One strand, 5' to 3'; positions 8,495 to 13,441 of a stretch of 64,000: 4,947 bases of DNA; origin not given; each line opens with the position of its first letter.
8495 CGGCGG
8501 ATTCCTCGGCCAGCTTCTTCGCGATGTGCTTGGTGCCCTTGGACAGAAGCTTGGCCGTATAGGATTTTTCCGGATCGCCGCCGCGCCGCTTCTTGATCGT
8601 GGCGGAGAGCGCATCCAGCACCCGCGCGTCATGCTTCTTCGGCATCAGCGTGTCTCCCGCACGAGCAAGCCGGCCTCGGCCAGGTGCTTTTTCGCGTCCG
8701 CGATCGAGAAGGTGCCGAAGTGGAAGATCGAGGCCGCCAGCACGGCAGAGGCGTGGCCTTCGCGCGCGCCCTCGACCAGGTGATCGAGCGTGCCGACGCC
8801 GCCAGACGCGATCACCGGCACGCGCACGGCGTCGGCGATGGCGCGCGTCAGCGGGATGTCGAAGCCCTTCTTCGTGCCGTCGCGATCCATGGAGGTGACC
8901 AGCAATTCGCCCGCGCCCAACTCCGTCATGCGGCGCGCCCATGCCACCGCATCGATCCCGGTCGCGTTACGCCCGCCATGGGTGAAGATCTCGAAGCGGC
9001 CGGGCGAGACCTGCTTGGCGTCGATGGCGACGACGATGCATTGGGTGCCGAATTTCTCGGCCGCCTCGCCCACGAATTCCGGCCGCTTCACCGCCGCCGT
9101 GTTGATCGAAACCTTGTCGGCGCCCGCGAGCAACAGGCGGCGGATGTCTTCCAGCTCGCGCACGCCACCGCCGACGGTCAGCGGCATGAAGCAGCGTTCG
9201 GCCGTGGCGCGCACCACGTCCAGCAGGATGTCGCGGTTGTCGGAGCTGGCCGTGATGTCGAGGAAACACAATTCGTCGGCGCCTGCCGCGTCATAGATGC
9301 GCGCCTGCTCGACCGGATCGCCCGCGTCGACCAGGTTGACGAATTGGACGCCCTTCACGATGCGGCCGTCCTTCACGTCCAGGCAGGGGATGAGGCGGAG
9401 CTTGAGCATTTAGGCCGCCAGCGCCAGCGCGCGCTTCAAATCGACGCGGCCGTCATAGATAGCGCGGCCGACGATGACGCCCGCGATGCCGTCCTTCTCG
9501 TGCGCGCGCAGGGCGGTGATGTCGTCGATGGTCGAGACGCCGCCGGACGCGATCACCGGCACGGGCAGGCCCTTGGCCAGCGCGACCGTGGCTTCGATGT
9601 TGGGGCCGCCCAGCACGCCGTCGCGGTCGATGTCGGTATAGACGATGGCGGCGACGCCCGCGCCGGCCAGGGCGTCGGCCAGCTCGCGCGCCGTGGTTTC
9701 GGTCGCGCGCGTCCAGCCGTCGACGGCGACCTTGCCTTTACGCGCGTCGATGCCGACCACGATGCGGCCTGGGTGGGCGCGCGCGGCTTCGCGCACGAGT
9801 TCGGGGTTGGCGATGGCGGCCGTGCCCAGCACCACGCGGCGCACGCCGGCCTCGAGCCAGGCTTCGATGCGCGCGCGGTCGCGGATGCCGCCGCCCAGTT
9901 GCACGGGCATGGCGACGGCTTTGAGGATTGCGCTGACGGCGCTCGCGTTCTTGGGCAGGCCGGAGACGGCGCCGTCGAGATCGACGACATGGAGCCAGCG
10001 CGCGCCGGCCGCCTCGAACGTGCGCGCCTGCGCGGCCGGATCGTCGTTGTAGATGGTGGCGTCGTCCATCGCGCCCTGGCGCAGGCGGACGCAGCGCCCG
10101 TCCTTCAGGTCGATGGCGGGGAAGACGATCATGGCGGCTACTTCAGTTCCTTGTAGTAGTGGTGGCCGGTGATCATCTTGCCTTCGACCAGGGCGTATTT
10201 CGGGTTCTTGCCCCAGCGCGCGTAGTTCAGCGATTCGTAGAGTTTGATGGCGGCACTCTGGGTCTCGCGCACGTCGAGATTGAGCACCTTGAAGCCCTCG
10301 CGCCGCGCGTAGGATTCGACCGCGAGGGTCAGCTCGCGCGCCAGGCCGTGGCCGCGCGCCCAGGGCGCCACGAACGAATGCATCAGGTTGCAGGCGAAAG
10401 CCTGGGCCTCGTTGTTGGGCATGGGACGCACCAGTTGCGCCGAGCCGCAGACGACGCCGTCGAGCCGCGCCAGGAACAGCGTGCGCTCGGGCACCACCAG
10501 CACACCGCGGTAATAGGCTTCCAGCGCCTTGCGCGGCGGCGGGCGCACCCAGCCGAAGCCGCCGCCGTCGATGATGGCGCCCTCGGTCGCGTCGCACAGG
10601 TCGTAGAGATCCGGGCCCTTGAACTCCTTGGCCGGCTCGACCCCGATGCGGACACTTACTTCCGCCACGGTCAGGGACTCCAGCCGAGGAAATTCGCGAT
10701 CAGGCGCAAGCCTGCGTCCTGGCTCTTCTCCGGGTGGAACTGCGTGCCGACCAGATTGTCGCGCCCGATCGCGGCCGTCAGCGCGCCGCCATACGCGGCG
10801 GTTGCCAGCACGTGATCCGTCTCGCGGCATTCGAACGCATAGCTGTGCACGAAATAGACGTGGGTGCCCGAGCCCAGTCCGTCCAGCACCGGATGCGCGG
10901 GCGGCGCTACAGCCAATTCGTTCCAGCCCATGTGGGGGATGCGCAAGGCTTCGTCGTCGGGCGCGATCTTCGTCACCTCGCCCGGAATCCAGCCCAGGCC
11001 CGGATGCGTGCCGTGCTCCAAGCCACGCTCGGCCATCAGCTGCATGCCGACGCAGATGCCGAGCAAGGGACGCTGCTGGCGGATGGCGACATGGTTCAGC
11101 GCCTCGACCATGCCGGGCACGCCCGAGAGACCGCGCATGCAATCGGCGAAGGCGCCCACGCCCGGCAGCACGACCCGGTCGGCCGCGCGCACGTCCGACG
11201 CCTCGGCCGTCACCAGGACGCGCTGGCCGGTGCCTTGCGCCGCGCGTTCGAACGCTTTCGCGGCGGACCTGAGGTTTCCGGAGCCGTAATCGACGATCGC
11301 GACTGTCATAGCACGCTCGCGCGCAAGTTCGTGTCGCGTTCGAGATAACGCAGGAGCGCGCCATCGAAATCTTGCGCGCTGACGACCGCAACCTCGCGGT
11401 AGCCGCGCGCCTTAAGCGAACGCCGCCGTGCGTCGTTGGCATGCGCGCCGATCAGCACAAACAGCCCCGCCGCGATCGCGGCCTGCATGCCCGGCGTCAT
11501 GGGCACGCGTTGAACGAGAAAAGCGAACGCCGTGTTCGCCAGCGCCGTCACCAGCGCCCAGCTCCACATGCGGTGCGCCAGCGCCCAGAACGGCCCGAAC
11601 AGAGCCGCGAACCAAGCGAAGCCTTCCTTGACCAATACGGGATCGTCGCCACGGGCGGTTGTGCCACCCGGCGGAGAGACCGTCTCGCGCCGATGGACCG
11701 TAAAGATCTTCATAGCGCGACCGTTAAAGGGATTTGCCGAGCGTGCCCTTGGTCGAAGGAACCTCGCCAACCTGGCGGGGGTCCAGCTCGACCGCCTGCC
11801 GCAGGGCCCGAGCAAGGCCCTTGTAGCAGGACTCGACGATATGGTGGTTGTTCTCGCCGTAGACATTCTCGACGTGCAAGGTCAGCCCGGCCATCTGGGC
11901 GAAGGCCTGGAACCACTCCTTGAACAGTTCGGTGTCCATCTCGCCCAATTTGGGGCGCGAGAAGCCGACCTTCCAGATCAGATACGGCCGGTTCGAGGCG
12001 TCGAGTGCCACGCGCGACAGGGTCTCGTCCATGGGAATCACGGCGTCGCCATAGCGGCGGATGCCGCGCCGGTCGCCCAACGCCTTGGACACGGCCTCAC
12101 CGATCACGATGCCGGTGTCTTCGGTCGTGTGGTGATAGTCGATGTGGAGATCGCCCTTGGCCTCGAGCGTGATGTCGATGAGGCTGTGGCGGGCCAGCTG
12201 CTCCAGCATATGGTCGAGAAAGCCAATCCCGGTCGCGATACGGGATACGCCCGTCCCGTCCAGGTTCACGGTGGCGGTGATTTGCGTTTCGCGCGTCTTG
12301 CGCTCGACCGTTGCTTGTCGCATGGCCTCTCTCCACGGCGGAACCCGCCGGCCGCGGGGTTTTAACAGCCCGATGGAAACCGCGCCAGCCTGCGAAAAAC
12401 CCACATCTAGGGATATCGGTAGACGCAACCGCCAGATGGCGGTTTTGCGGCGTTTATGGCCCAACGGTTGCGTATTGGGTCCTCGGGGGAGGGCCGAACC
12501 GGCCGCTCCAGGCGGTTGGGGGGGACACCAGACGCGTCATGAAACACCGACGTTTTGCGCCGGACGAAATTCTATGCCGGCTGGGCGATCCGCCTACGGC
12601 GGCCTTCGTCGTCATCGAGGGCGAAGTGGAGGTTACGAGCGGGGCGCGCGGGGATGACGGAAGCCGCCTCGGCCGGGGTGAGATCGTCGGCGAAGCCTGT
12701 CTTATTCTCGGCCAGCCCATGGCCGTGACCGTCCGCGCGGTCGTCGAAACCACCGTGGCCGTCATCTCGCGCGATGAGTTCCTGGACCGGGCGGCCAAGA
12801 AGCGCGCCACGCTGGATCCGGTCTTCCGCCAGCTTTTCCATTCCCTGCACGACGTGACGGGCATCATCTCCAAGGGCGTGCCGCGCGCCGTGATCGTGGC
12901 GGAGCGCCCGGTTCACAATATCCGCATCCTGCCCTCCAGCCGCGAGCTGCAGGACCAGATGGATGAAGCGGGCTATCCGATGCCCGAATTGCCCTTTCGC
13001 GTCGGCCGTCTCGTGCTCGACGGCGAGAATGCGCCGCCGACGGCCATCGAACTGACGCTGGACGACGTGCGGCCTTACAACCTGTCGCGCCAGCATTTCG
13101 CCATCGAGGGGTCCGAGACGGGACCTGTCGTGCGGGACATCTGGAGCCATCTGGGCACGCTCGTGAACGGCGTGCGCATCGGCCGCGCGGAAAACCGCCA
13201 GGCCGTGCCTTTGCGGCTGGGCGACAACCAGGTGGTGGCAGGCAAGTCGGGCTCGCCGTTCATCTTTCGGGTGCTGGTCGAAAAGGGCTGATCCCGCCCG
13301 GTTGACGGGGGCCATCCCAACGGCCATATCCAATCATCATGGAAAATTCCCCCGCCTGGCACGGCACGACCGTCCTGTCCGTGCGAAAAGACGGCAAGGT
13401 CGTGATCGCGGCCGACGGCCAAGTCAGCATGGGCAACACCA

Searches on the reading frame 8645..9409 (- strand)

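Call 15: search_protein_families(library=pfam, proteins=[window:8645-9409:-])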
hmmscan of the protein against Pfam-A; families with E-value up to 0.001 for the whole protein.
window:8645-9409:- (254 aa): 4 families
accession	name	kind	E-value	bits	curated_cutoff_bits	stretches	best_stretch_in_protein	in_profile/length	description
PF00977.27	His_biosynth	-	1.8e-87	293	23.6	1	5-234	1-227/228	Histidine biosynthesis protein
PF03060.21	NMO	-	0.00013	21.9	28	0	151-208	142-205/331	Nitronate monooxygenase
PF05690.20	ThiG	-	0.00019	21.3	23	0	155-250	134-230/247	Thiazole biosynthesis protein ThiG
PF02581.23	TMP-TENI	-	0.00087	19.1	27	0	35-103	107-177/180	Thiamine monophosphate synthase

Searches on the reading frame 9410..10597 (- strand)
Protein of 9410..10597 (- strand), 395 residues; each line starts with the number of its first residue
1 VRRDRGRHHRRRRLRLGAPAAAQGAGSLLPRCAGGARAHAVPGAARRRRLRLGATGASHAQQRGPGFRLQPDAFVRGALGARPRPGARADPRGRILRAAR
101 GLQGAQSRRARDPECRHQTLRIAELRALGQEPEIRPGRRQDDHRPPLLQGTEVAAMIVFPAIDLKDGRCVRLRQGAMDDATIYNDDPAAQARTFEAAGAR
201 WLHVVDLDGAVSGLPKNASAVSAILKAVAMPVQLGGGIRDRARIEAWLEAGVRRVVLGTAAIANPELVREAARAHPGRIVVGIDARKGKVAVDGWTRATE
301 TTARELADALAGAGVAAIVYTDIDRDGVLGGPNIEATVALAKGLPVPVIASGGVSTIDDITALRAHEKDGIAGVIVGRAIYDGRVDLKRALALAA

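Call 15: search_protein_families(library=pfam, proteins=[window:9410-10597:-])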
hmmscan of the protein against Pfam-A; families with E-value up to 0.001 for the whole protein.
window:9410-10597:- (395 aa): 2 families
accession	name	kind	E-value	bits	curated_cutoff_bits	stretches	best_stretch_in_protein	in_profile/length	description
PF00977.27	His_biosynth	-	1.5e-80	270.4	23.6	1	158-385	2-227/228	Histidine biosynthesis protein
PF01207.24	Dus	-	2.9e-09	36.9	20.4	0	215-276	170-232/311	Dihydrouridine synthase (Dus)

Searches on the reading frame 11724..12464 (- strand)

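Call 49: search_protein_families(library=pfam, proteins=[window:11724-12464:-], max_evalue=0.01)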
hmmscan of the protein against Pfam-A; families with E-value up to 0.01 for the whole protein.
window:11724-12464:- (246 aa): 1 family
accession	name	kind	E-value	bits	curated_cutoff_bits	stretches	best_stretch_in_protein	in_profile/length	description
PF00475.24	IGPD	-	9.6e-66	220.8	27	1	78-221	1-144/144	Imidazoleglycerol-phosphate dehydratase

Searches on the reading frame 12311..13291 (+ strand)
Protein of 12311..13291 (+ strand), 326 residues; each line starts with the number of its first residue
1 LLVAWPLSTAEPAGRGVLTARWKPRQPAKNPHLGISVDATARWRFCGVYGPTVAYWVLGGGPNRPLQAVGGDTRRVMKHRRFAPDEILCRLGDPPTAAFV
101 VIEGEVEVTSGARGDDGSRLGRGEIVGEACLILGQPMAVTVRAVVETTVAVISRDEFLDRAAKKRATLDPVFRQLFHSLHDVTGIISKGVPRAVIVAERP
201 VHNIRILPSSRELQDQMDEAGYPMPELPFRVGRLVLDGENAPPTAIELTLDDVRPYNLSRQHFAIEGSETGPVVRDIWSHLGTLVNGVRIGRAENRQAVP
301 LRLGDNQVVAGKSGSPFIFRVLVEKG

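Call 15: search_protein_families(library=pfam, proteins=[window:12311-13291:+])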
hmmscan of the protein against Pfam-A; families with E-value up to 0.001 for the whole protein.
window:12311-13291:+ (326 aa): 2 families
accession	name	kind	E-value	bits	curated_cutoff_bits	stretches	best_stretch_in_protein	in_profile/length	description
PF00027.35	cNMP_binding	-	5.2e-17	62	27.5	1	80-159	2-84/89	Cyclic nucleotide-binding domain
PF00498.31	FHA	-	6e-06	27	20.7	1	249-305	12-62/67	FHA domain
